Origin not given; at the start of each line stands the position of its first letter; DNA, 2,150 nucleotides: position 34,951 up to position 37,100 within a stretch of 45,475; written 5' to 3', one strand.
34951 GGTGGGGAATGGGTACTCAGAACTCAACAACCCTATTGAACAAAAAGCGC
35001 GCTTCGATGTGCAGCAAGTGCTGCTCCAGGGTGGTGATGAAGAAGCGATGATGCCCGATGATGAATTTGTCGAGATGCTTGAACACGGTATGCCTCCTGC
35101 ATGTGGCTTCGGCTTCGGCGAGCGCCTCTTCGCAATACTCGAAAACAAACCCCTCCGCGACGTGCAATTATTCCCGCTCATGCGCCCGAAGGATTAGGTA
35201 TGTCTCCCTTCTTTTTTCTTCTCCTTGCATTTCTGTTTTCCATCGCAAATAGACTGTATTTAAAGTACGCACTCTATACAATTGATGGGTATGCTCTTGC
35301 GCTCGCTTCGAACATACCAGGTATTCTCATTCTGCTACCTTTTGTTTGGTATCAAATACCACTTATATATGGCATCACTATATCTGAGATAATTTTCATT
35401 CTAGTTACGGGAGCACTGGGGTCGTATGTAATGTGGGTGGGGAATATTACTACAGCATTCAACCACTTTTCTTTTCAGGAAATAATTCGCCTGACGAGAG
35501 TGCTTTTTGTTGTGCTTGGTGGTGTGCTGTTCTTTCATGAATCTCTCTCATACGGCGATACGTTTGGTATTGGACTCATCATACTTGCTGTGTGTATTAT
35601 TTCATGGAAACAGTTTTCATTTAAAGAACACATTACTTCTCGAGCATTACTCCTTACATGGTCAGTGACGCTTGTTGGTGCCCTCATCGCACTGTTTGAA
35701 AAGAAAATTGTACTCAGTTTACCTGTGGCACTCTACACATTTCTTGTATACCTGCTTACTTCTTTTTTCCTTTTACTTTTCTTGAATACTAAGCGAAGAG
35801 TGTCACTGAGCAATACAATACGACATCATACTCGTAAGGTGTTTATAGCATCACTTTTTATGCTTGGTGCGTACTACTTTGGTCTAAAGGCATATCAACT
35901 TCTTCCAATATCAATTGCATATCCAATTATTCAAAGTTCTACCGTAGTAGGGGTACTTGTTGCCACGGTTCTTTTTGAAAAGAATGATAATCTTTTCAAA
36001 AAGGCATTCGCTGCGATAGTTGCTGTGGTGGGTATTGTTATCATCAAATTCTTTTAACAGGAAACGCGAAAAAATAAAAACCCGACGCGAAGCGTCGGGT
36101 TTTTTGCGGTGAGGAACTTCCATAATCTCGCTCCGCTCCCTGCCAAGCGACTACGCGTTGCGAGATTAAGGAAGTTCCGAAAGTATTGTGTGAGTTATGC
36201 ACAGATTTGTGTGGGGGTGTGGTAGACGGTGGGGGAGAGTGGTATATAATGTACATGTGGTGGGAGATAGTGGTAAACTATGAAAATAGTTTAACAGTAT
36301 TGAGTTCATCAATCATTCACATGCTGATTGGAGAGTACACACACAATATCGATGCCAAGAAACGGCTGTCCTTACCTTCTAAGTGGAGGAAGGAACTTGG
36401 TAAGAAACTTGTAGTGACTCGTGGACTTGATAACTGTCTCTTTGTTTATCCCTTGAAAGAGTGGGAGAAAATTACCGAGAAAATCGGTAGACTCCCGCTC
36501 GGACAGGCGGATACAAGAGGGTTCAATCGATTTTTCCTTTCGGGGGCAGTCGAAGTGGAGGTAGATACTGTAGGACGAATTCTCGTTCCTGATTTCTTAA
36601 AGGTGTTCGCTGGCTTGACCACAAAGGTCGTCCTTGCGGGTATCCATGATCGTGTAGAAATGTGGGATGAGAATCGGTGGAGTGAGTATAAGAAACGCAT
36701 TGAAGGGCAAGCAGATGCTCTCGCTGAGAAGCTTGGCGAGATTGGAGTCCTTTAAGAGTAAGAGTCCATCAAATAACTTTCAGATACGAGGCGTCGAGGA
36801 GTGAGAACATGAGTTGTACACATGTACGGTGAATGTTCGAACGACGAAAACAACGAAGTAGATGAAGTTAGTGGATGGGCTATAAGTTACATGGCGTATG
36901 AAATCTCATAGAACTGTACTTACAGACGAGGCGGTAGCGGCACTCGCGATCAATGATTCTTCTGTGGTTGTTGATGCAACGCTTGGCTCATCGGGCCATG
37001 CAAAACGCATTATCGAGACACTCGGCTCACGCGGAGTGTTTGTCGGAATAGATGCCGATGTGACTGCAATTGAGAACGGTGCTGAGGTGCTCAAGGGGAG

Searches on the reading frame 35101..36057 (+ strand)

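Call 53: search_protein_families(library=pfam, proteins=[window:35101-36057:+])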
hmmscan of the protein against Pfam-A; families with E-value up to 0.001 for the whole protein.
window:35101-36057:+ (318 aa): 1 family
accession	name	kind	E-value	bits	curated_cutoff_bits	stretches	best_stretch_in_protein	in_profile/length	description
PF00892.27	EamA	-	2.1e-11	44.7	28.2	2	38-168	5-134/135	EamA-like transporter family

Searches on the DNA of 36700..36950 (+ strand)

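Call 46: build_rna_model(alignment_id=A4, structure=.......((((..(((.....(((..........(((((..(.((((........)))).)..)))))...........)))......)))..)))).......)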
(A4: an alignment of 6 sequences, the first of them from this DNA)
Model R1 built from alignment A4 (6 sequences, 104 columns); structure: as given.
model positions 103; base pairs 20; branch points 0; effective number of sequences 1.64; information 0.59 bits per position. Calibrated on 0.2 Mb of random sequence (short: E-values are rough).
structure used (alignment columns):
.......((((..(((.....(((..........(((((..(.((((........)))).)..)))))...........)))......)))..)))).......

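Call 47: search_with_rna_model(model_id=R1, sources=[window, L001, L004, L006, L007, L008, L009, L010, L011], max_evalue=10)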
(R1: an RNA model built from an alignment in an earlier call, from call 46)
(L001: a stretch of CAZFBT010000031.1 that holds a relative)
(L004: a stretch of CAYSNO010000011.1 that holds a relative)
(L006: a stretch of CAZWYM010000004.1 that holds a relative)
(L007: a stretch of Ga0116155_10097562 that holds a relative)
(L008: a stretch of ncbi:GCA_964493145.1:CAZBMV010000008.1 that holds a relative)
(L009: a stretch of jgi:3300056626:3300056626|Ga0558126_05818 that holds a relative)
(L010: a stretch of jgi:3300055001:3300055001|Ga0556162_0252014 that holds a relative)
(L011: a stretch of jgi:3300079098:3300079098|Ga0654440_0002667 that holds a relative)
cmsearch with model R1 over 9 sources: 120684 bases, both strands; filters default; matches with E-value up to 10: 13.
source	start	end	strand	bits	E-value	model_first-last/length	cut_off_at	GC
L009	10473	10575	-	107.6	3.2e-26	1-103/103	no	0.5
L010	2075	2176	-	106.3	7.1e-26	1-103/103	no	0.53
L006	2036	2137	-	105.2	1.4e-25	1-103/103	no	0.53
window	36772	36873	+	104.2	2.6e-25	1-103/103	no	0.42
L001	7204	7306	+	102.5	7.5e-25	1-103/103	no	0.46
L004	3284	3387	+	102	9.9e-25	1-103/103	no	0.42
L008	6914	7017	-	64.4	1.3e-14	1-103/103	no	0.37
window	41426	41532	-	21.4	0.005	1-103/103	no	0.46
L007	911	1002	+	18.1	0.037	1-103/103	no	0.47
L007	784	875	+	17.6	0.052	1-103/103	no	0.49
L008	9941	10000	-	13.5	0.65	1-103/103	no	0.47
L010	641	743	-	13.1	0.85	1-103/103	no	0.41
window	39528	39585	+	12.6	1.1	1-103/103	no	0.41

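Call 57: search_with_rna_model(model_id=R1, sources=[L012, L013, L014, L015, L016, L017, L018], max_evalue=10)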
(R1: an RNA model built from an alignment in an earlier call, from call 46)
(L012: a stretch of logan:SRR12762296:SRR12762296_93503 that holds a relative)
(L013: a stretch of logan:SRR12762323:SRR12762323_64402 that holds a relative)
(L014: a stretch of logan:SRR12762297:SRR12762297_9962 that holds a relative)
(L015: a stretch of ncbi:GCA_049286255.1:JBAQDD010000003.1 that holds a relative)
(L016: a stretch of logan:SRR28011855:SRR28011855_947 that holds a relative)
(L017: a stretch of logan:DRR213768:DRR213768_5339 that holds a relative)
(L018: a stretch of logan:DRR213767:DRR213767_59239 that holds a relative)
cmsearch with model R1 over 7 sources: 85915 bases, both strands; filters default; matches with E-value up to 10: 7.
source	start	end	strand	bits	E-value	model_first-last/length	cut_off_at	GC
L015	6354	6455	+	42.2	8.8e-09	1-103/103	no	0.43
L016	1575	1676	+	42.2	8.8e-09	1-103/103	no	0.43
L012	3609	3710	-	36.7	2.6e-07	1-103/103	no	0.44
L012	9413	9479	-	11.4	1.7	1-103/103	no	0.49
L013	3921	3987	-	11.4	1.7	1-103/103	no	0.49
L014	1210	1276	-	11.4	1.7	1-103/103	no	0.49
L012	2914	2972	+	9.5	5.5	23-80/103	no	0.47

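Call 63: search_with_rna_model(model_id=R1, source=window, filters=off, max_evalue=10)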
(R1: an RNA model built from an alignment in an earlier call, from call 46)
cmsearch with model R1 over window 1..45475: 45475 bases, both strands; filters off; matches with E-value up to 10: 22.
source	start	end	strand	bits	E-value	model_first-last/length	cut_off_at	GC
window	36772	36873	+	104.2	9.7e-26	1-103/103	no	0.42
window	41426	41532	-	21.8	0.0014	1-103/103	no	0.46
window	24121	24181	+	14.2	0.16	1-103/103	no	0.46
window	39528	39585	+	12.6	0.42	1-103/103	no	0.41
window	17279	17314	+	10.5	1.5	1-103/103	no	0.58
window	16570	16676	-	10.5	1.6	1-103/103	no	0.5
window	5305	5372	-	10.2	1.9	1-103/103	no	0.49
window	1081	1117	+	10.1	2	1-103/103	no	0.51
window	34399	34464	-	10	2.2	1-103/103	no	0.56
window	41239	41305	-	9.6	2.7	1-103/103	no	0.54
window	36073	36107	+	9.6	2.8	1-103/103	no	0.49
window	33668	33711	+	8.8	4.5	1-103/103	no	0.5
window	37431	37533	-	8.8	4.5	1-103/103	no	0.57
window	34181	34229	-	8.5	5.2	1-103/103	no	0.49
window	31283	31340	-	8.5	5.4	1-103/103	no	0.34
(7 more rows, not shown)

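Call 67: search_with_rna_model(model_id=R1, sources=[L019, L020, L021, L022, L023, L024], max_evalue=5)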
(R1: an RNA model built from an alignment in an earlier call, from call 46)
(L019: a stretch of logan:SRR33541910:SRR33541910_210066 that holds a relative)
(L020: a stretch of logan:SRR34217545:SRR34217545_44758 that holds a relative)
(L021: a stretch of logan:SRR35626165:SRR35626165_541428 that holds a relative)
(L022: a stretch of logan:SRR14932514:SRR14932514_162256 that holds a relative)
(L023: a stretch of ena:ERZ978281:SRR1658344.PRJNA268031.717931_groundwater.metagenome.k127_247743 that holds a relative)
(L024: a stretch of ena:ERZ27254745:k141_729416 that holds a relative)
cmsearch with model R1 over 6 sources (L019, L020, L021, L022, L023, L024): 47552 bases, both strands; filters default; matches with E-value up to 5: 3.
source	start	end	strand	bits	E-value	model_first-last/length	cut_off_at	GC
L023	4539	4637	-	46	4.6e-10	1-103/103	no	0.41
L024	1482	1580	-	46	4.6e-10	1-103/103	no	0.41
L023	165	269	-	45.2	7.8e-10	1-103/103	no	0.43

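Call 79: search_with_rna_model(model_id=R1, sources=[L002, L003, L005], max_evalue=5, show_alignments=4)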
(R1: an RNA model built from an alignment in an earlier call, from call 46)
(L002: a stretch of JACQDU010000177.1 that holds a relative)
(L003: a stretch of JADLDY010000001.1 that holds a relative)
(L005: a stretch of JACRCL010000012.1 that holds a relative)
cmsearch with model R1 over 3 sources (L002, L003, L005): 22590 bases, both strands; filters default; matches with E-value up to 5: 4.
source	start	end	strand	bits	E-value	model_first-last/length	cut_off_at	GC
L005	4233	4329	+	69.6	9.7e-17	1-103/103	no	0.48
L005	6723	6826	+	62.7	6.9e-15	1-103/103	no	0.46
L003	6712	6814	-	61.6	1.4e-14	1-103/103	no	0.46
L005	1737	1832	+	53.3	2.4e-12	1-103/103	no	0.51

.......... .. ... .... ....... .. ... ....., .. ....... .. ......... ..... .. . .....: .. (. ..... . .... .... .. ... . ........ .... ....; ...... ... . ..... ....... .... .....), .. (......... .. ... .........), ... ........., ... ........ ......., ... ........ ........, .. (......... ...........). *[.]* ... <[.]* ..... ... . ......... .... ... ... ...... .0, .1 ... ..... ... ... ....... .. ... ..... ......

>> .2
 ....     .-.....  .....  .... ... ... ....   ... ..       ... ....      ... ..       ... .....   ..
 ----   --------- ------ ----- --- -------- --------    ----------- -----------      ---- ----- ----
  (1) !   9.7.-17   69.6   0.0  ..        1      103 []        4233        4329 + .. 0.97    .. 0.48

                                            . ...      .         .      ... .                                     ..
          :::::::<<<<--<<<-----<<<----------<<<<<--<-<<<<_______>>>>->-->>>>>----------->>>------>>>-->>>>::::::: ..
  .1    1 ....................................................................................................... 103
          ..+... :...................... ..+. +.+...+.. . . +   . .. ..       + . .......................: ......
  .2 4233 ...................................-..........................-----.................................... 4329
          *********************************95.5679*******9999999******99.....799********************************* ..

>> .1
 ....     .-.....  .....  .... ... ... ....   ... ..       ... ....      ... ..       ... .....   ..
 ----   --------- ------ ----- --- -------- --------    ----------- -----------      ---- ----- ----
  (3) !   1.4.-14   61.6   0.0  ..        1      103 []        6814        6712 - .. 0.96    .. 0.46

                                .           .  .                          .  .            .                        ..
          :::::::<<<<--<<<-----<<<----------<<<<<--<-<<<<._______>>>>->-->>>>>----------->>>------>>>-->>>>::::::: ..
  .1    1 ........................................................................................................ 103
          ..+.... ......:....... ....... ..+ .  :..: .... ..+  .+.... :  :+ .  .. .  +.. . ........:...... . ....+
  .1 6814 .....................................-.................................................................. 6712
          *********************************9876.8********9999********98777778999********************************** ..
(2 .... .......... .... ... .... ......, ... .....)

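Call 87: search_rna_families(source=window, start=36700, end=36950, threshold=evalue, max_evalue=10)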
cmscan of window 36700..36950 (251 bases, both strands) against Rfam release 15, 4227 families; matches with E-value up to 10: 1.
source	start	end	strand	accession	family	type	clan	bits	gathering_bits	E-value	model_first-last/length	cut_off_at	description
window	36707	36766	-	RF02213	ZFAT-AS1_3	Gene; lncRNA;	-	12.6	70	1.5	1-80/80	no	ZFAT antisense RNA 1 conserved region 3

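Call 91: search_with_rna_model(model_id=R1, sources=[L025], max_evalue=5)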
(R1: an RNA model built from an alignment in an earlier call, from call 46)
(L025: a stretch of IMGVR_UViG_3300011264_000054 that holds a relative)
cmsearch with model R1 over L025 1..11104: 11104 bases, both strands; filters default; matches with E-value up to 5: 1.
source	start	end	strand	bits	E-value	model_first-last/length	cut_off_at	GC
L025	7812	7915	+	52.4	2e-12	1-103/103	no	0.55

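Call 94: search_with_rna_model(model_id=R1, sources=[window, L001, L003, L004, L005, L006, L008, L009, L010, L012, L015, L023, L025], max_evalue=0.00001, make_alignment=true)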
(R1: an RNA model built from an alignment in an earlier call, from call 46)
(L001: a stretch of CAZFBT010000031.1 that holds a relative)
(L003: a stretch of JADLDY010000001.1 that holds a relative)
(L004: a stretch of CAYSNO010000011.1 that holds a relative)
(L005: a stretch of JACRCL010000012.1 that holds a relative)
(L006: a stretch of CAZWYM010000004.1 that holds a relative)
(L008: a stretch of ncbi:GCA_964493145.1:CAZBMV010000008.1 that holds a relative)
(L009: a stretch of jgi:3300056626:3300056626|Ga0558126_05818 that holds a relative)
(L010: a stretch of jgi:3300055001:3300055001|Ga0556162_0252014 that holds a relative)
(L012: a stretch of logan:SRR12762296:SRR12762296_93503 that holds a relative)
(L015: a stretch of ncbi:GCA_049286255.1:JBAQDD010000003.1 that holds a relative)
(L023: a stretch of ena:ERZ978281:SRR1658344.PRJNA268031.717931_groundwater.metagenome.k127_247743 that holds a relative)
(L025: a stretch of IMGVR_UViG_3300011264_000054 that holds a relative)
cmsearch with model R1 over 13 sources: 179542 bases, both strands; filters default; matches with E-value up to 0.00001: 16.
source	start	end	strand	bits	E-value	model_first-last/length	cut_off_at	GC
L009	10473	10575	-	107.6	4.7e-26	1-103/103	no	0.5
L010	2075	2176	-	106.3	1.1e-25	1-103/103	no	0.53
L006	2036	2137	-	105.2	2.1e-25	1-103/103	no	0.53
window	36772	36873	+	104.2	3.8e-25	1-103/103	no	0.42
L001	7204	7306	+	102.5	1.1e-24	1-103/103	no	0.46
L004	3284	3387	+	102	1.5e-24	1-103/103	no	0.42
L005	4233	4329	+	69.6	7.7e-16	1-103/103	no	0.48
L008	6914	7017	-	64.4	2e-14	1-103/103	no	0.37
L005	6723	6826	+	62.7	5.5e-14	1-103/103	no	0.46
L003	6712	6814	-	61.6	1.1e-13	1-103/103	no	0.46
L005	1737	1832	+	53.3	1.9e-11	1-103/103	no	0.51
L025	7812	7915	+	52.4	3.2e-11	1-103/103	no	0.55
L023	4539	4637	-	46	1.7e-09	1-103/103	no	0.41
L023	165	269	-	45.2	2.9e-09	1-103/103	no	0.43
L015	6354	6455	+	42.2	1.8e-08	1-103/103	no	0.43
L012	3609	3710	-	36.7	5.4e-07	1-103/103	no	0.44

Alignment A5: 16 matches aligned to the model, 109 columns, each read 5' to 3' on its own strand. Consensus structure (alignment columns), stored with it:
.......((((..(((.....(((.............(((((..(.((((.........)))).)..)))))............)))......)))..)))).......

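Call 106: search_with_rna_model(model_id=R1, sources=[L026, L027], max_evalue=5)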
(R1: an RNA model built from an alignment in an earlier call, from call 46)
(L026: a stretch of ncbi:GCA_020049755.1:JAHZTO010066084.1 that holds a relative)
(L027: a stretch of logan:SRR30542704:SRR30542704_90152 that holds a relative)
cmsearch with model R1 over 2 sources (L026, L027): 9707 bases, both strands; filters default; matches with E-value up to 5: 0.
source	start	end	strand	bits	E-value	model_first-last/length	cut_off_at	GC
